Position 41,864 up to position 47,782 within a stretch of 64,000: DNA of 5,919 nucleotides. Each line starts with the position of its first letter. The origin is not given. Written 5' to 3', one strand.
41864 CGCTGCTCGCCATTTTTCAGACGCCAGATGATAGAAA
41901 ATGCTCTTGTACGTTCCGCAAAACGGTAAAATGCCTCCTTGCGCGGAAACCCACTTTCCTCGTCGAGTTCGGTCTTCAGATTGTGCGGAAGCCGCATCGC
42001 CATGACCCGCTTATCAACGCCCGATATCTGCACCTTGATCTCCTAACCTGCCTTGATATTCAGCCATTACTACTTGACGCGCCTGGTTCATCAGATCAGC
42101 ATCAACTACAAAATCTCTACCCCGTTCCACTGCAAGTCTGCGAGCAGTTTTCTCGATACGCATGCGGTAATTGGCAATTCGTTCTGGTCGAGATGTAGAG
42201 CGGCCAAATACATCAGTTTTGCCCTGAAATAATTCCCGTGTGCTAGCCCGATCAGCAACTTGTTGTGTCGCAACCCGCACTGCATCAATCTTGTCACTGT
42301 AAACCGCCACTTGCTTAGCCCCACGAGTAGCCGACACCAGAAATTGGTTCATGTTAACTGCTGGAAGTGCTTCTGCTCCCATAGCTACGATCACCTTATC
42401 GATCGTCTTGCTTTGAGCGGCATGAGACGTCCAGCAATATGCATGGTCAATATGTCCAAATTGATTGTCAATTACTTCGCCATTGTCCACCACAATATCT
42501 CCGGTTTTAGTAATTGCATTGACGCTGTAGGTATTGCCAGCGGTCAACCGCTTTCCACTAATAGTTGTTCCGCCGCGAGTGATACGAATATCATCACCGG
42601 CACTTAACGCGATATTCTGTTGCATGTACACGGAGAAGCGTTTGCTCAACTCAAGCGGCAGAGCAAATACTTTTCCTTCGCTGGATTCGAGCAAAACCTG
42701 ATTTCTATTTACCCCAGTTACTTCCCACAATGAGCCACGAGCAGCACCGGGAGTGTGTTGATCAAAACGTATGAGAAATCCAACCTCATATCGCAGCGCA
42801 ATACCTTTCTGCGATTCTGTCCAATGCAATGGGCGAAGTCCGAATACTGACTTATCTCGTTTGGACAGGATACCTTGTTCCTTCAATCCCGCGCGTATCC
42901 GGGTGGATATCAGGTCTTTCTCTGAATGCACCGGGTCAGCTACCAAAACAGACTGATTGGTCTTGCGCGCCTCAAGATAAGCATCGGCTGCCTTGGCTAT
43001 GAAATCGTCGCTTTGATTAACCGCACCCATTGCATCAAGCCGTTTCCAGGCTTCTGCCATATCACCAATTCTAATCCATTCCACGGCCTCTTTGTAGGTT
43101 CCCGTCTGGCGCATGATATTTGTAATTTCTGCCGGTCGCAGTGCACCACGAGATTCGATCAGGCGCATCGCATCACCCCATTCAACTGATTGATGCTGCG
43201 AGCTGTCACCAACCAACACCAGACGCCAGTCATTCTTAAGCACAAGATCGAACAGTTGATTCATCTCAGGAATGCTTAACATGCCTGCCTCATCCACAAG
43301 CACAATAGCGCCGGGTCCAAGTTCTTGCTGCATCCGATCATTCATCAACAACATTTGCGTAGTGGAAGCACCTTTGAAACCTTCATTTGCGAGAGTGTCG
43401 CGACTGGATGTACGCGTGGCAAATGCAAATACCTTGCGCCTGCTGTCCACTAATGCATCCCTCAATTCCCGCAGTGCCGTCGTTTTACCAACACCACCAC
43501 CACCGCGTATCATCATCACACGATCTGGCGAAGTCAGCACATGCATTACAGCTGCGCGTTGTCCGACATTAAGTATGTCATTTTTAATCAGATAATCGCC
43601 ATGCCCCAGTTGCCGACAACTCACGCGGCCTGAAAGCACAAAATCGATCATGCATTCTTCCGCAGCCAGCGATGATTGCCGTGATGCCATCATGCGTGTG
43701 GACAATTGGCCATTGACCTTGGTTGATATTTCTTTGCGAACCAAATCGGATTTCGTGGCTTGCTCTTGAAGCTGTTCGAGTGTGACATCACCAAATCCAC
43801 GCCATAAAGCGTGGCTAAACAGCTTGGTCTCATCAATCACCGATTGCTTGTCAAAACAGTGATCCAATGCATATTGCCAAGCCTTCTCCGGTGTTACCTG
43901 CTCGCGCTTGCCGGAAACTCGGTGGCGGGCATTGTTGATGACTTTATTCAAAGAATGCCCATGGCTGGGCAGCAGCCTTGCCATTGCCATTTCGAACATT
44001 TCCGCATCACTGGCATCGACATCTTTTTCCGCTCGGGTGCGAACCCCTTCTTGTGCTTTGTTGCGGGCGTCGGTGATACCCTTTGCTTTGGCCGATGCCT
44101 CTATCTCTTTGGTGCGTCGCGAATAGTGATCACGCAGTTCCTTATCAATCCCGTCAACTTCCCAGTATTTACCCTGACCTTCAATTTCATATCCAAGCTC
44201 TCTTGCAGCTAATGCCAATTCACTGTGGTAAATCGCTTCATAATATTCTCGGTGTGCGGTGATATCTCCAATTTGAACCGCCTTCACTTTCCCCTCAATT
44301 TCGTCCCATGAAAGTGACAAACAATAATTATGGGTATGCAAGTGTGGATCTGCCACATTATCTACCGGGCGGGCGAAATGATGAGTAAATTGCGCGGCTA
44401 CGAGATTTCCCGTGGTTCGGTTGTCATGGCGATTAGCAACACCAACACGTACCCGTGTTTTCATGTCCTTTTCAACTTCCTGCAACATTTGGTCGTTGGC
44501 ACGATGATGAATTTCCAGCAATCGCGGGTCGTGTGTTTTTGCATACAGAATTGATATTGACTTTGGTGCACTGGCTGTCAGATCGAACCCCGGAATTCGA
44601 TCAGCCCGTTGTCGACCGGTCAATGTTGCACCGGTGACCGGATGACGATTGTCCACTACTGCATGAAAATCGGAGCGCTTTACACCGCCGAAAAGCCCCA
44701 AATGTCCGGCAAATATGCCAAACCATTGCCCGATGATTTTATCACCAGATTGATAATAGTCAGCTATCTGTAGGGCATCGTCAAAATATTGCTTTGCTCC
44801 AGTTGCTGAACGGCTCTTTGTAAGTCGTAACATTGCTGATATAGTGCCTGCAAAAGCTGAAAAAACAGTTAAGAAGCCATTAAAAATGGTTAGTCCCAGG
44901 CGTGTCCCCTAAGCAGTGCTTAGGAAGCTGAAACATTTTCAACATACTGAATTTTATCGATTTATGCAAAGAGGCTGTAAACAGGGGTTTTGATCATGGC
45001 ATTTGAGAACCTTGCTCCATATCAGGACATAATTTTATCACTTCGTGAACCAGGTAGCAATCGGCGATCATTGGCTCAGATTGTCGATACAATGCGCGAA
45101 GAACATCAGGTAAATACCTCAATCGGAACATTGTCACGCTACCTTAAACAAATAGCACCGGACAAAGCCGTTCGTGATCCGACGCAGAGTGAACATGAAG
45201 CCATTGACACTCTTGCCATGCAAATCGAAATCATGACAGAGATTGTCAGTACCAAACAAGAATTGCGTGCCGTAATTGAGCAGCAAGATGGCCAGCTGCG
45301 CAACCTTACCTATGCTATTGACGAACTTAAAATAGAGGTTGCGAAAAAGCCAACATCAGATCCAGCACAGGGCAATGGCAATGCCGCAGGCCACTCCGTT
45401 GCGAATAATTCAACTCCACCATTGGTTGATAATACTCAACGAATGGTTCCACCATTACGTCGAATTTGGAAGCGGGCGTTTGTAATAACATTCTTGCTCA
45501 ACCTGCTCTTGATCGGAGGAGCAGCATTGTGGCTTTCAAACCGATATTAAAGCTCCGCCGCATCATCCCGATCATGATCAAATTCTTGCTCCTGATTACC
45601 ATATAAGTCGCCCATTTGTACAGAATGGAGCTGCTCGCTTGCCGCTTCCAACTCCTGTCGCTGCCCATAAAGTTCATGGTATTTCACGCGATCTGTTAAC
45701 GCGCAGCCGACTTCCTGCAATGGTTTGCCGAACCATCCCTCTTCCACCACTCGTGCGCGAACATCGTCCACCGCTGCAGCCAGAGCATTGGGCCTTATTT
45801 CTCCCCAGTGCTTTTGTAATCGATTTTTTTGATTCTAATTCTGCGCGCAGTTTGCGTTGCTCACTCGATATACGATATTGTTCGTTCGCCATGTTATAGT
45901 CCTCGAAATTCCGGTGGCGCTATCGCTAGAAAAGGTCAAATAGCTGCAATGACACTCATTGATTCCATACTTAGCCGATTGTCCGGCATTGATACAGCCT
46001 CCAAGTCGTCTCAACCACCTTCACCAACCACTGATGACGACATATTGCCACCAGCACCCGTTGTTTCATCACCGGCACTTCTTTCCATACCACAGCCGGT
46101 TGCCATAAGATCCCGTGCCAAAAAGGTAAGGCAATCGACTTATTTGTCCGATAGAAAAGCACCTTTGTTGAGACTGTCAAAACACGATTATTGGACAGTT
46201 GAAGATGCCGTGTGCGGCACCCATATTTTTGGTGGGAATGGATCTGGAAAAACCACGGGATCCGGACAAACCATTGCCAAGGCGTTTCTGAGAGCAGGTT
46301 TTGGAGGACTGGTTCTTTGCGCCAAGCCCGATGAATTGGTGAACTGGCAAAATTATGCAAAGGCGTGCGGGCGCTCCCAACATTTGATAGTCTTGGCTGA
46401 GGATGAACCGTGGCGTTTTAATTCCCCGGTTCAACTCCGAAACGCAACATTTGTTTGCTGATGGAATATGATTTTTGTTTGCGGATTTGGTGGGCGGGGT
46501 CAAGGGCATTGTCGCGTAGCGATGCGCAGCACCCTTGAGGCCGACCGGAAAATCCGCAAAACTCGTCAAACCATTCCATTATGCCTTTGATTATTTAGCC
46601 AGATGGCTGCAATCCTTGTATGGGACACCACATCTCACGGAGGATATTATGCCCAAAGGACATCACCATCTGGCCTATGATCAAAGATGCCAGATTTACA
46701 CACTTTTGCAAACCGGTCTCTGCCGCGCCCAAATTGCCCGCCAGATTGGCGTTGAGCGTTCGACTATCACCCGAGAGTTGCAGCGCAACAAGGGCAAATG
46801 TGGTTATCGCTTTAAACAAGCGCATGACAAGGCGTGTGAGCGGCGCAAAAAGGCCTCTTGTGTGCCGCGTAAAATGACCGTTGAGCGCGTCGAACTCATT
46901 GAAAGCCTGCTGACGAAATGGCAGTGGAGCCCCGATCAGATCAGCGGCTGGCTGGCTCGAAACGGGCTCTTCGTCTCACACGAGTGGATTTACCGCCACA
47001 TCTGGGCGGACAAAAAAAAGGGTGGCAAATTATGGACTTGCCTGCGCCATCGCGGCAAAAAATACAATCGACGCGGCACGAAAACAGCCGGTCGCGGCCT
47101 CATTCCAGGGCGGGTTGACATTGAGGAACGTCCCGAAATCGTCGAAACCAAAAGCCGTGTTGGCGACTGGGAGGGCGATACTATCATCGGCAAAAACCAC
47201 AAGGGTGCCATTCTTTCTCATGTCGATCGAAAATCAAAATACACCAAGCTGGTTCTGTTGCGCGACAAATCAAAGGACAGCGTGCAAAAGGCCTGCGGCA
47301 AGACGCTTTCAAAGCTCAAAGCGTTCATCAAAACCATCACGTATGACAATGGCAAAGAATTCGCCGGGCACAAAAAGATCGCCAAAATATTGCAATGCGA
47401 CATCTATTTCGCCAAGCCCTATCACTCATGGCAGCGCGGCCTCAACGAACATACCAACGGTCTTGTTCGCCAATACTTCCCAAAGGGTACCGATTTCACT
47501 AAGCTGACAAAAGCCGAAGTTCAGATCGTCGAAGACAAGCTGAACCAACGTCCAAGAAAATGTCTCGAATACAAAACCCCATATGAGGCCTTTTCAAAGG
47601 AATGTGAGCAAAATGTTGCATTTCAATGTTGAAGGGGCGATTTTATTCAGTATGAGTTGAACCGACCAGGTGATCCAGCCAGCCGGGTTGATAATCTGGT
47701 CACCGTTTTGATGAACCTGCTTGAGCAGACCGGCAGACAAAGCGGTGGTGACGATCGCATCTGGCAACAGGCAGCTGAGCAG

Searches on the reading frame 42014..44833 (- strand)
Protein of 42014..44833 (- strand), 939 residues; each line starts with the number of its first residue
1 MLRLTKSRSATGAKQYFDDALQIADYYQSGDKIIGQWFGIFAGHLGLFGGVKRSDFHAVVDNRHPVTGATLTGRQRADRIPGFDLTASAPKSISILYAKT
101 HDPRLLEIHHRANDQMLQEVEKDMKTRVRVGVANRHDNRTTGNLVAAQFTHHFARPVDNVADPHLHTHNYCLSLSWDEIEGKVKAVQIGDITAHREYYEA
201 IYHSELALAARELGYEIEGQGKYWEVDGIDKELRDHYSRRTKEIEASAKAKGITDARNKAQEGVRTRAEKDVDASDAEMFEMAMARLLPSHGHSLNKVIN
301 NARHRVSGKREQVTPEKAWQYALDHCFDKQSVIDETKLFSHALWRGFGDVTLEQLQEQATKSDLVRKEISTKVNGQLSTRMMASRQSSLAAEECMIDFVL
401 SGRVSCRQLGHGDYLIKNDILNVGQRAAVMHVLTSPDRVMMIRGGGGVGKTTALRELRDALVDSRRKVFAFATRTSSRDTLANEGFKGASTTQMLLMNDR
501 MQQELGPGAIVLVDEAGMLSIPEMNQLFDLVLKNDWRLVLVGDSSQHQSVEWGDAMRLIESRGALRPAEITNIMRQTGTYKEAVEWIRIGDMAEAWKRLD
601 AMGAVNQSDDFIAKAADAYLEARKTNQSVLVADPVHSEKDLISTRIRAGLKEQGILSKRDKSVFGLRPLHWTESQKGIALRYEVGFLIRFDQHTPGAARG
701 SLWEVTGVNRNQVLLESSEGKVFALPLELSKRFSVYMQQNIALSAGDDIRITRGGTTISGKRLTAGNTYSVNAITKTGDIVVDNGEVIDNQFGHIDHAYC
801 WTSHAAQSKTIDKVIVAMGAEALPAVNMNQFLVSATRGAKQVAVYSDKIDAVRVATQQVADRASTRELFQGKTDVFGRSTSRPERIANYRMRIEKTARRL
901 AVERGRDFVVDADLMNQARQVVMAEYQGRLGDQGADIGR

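Call 31: search_protein_families(library=ncbifam, proteins=[window:42014-44833:-], max_evalue=0.001)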
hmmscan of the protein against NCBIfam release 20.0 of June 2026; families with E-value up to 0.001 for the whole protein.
window:42014-44833:- (939 aa): 11 families
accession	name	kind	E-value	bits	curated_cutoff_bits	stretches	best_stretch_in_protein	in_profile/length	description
TIGR02760.1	TraI_TIGR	equivalog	2.2e-87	294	929.85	1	1-852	1-854/1960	conjugative transfer relaxase/helicase TraI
NF010263.0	PRK13709.1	equivalog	1.8e-63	214.5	2212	3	1-317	1-310/1752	conjugative transfer relaxase/helicase TraI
NF041492.1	MobF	equivalog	7e-53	180.1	100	1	1-282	1-290/299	MobF family relaxase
TIGR02686.1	relax_trwC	domain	1.9e-46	159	145.5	1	13-276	1-269/286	conjugative relaxase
TIGR02768.1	TraA_Ti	equivalog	3.8e-25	88.3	590.45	1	233-864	178-731/751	Ti-type conjugative transfer relaxase TraA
TIGR01448.2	helicase_RecD2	equivalog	2.4e-17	62.4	500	1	422-578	318-478/713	SF1B family DNA helicase RecD2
NF011300.0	PRK14712.1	equivalog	6.1e-17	60.2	2486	1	332-592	754-1015/1623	conjugative transfer relaxase/helicase TraI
NF010402.0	PRK13826.1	subfamily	4.8e-16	57.8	1317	1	368-607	331-567/1102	Dtr system oriT relaxase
NF010464.0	PRK13889.1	subfamily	1.5e-12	46.3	1015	1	420-609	346-534/992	conjugal transfer relaxase TraA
TIGR01447.1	recD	equivalog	4.5e-11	42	310.15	1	509-558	264-312/597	exodeoxyribonuclease V subunit alpha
NF008127.0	PRK10875.1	equivalog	1.9e-07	30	671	0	510-554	272-315/619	exodeoxyribonuclease V subunit alpha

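Call 76: search_dna_similar(query=window:42014-44833:-, collection=plasmids, mode=protein, max_rows=8)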
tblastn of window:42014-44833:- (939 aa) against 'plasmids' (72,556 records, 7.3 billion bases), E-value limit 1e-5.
The search stops at 5000 records and this limit was reached: more records match than are counted here, and every count below describes the 5000 best-scoring records only.
Records with a match: at least 5000; places in all: 5958; records where one place covers at least 80% of the query: 1734.
Best place of each record, by identity: <60% 5000.
By first word of the organism name: Escherichia 1905; Klebsiella 1064; Salmonella 329; Enterobacter 327; Acinetobacter 230; Citrobacter 147; Xanthomonas 118; Burkholderia 111; Shigella 109; Serratia 88; and 93 more.
By predicted mobility (MOB-suite, as given by PLSDB): conjugative 4658; mobilizable 172; non-mobilizable 170.
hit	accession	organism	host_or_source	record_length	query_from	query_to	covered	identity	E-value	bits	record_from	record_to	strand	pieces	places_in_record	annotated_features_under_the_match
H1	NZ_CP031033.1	Runella sp. SP2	whole organism,freshwater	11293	1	867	92%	34.3%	3e-155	514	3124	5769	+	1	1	mobF: MobF family relaxase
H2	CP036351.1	Planctomycetes bacterium K2D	-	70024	1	859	91%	34.6%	5e-136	458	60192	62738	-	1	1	traI: Multifunctional conjugation protein TraI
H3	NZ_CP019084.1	Paludisphaera borealis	-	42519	1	862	92%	32.9%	2e-107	374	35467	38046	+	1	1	mobF: MobF family relaxase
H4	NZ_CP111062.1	Chondrinema litorale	Seaweed,red alga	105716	7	852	90%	30.1%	7e-102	358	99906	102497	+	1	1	mobF: MobF family relaxase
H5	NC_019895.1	Singulisphaera acidiphila DSM 18658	sphagnum peat from the bog Obukhovskoe ...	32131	1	869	93%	28.2%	4e-80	293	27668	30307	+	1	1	mobF: MobF family relaxase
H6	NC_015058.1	Granulicella tundricola MP5ACTX9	-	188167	1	886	94%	27.6%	2e-60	233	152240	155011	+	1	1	mobF: MobF family relaxase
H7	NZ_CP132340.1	Janthinobacterium sp. J1-1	pure culture,Mixed solution of sediment ...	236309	1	867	92%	27.5%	1e-52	208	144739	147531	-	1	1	mobF: MobF family relaxase | type IV secretion system DNA-binding domain-containing protein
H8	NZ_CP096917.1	Alcaligenes faecalis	Homo sapiens,Sputum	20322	1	873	93%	27.3%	2e-24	220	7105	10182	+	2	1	mobF: MobF family relaxase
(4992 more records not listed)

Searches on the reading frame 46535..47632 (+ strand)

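Call 31: search_protein_families(library=ncbifam, proteins=[window:46535-47632:+], max_evalue=0.001)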
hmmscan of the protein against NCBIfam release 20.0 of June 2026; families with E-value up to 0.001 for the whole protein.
window:46535-47632:+ (365 aa): 4 families
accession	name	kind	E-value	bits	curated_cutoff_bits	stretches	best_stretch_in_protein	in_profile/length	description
NF033563.0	transpos_IS30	equivalog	7.3e-92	307.9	80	1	76-342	1-267/267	IS30 family transposase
NF033577.2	transpos_IS481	equivalog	7.4e-21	74.9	224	1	54-353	5-284/284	IS481 family transposase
NF033546.1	transpos_IS21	equivalog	3.4e-08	33.3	160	0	273-356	199-285/294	IS21 family transposase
NF033516.0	transpos_IS3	equivalog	0.00019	20.8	160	0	266-351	277-367/369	IS3 family transposase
